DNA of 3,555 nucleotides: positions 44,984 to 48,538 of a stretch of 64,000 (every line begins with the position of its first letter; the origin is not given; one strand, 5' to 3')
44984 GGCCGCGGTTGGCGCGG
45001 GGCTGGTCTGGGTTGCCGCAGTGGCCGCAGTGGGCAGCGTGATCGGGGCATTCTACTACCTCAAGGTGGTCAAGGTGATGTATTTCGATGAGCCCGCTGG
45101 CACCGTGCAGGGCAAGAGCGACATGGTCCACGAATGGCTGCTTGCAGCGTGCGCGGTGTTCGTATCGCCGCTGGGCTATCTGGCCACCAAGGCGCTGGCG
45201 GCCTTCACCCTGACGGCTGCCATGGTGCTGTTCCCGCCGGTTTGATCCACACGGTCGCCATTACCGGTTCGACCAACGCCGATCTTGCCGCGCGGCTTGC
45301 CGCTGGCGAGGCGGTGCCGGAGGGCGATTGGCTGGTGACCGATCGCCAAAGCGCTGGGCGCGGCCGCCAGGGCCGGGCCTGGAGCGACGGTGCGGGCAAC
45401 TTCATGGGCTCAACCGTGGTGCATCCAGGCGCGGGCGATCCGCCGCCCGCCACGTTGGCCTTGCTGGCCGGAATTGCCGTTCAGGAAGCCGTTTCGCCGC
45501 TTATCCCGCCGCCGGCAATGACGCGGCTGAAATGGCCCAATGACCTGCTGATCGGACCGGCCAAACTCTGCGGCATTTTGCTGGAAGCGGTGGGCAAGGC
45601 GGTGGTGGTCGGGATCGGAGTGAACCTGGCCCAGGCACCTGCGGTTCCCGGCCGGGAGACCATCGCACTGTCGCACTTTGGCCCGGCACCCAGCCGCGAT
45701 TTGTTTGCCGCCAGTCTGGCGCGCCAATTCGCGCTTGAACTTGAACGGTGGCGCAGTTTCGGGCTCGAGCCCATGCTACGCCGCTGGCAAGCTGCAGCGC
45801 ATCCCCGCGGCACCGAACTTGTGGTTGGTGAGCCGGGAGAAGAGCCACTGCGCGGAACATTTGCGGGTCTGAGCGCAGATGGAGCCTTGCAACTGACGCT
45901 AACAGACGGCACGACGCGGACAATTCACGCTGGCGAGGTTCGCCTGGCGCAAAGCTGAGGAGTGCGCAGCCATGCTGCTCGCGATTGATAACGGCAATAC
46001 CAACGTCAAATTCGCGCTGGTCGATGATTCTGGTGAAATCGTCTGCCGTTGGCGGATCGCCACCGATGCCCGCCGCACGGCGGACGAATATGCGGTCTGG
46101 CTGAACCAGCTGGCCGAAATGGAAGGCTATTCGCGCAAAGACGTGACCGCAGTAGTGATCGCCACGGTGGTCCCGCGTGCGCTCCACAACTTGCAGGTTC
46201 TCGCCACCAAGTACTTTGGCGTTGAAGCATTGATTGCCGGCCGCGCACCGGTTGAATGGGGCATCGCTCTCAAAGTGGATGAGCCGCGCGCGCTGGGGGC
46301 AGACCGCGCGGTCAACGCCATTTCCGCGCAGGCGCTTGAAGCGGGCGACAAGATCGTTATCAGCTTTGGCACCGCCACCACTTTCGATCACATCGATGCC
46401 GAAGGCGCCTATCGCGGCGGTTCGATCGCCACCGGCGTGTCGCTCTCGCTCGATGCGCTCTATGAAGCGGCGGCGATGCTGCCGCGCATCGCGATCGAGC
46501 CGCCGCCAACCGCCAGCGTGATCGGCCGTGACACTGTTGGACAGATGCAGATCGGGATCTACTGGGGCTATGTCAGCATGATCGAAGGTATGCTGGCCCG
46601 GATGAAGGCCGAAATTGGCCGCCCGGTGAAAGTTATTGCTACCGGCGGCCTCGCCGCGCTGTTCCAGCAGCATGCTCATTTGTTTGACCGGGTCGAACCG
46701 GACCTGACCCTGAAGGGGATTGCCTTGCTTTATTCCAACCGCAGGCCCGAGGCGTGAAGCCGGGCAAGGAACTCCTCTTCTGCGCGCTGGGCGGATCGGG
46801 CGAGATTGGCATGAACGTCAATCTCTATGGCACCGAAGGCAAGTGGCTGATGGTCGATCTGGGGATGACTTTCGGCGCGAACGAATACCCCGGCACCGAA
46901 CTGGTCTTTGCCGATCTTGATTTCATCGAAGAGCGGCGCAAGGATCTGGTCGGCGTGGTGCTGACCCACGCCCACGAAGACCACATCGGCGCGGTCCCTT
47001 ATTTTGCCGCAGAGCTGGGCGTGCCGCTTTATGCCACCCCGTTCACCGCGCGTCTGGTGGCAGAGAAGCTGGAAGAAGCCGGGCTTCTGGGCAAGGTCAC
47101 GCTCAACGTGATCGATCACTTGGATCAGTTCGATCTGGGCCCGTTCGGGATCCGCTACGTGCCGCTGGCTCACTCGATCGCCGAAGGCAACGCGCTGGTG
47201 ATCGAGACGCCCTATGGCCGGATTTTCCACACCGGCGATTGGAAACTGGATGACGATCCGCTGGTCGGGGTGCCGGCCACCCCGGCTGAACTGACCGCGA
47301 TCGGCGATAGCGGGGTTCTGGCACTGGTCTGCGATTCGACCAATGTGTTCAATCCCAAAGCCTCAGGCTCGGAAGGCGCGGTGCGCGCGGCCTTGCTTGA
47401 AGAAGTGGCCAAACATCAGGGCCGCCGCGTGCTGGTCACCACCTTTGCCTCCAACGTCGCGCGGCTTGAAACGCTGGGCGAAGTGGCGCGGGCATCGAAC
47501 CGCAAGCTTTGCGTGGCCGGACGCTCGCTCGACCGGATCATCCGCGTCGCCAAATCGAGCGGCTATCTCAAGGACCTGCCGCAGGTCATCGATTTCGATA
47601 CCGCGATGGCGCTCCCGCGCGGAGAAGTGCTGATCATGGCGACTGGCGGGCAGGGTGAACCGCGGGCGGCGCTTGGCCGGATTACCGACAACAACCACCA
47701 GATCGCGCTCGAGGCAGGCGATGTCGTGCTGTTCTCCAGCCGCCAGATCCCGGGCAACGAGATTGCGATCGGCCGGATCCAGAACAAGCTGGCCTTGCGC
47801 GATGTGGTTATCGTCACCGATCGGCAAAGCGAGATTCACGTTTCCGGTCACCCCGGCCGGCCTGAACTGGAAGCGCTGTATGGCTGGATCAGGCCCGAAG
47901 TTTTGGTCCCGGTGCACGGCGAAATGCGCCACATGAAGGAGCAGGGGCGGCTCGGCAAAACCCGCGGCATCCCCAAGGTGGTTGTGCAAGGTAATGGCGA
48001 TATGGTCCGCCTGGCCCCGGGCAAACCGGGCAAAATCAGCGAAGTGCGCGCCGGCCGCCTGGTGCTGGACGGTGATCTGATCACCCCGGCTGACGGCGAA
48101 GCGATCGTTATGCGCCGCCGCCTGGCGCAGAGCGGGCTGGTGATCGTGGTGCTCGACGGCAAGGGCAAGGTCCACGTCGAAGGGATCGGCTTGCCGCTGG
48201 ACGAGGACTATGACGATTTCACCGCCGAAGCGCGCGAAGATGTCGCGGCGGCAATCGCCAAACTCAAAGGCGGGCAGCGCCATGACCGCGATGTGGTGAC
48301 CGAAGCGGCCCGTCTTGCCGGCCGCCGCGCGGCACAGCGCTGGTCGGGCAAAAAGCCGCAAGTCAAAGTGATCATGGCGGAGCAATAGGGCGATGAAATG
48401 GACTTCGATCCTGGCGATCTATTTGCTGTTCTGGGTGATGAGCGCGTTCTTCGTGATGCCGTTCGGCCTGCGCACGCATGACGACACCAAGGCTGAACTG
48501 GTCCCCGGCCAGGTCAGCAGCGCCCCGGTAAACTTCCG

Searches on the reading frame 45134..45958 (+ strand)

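Call 101: search_protein_families(library=pfam, proteins=[window:45134-45958:+], max_evalue=0.00001)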
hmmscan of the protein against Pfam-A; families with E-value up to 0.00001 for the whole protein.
window:45134-45958:+ (274 aa): 3 families
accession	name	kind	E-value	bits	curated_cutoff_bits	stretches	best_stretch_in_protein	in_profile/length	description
PF03099.24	BPL_LplA_LipB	-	1.9e-11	44.5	21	1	62-164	22-133/133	Biotin/lipoate A/B protein ligase family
PF16917.10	BPL_LplA_LipB_2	-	5e-07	29.9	27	1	95-219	47-182/183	Biotin/lipoate A/B protein ligase family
PF02237.23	BPL_C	-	3.6e-06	27.2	21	1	235-269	11-45/48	Biotin protein ligase C terminal domain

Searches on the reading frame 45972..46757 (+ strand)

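Call 101: search_protein_families(library=pfam, proteins=[window:45972-46757:+], max_evalue=0.00001)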
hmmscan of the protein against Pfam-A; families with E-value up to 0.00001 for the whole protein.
window:45972-46757:+ (261 aa): 1 family
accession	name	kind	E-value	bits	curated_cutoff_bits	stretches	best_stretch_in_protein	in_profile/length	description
PF03309.20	Pan_kinase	-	1.7e-67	227.7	24.7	1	2-209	1-204/205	Type III pantothenate kinase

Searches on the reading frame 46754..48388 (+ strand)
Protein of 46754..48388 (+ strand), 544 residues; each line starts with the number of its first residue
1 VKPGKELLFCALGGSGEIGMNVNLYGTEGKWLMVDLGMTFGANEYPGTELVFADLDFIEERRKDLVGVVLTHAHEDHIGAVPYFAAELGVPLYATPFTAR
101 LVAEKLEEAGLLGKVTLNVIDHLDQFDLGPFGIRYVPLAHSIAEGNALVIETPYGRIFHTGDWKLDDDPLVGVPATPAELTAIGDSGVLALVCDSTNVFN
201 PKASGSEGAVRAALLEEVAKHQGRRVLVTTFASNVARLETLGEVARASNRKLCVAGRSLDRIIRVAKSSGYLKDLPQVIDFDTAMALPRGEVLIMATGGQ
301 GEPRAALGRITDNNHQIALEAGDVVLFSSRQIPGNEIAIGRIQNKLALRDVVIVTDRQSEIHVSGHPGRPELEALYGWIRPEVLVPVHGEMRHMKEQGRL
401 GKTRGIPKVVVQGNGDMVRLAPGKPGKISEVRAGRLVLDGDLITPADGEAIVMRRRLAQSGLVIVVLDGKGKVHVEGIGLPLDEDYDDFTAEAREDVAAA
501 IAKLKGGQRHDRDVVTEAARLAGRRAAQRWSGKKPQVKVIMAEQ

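Call 101: search_protein_families(library=pfam, proteins=[window:46754-48388:+], max_evalue=0.00001)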
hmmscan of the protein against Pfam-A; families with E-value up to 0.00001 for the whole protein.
window:46754-48388:+ (544 aa): 4 families
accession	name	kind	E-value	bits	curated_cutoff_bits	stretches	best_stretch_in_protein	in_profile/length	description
PF22505.1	RNase_J_b_CASP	-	8.6e-36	122.9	27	1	224-346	2-126/126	Ribonuclease J, beta-CASP domain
PF00753.33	Lactamase_B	-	5.9e-13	49.6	22.7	1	21-162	7-149/196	Metallo-beta-lactamase superfamily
PF12706.13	Lactamase_B_2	-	5.8e-10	39.5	27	1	63-167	29-147/200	Beta-lactamase superfamily domain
PF07521.17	RMMBL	-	3.6e-09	36.9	21.6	1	361-408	11-60/63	Zn-dependent metallo-hydrolase RNA specificity domain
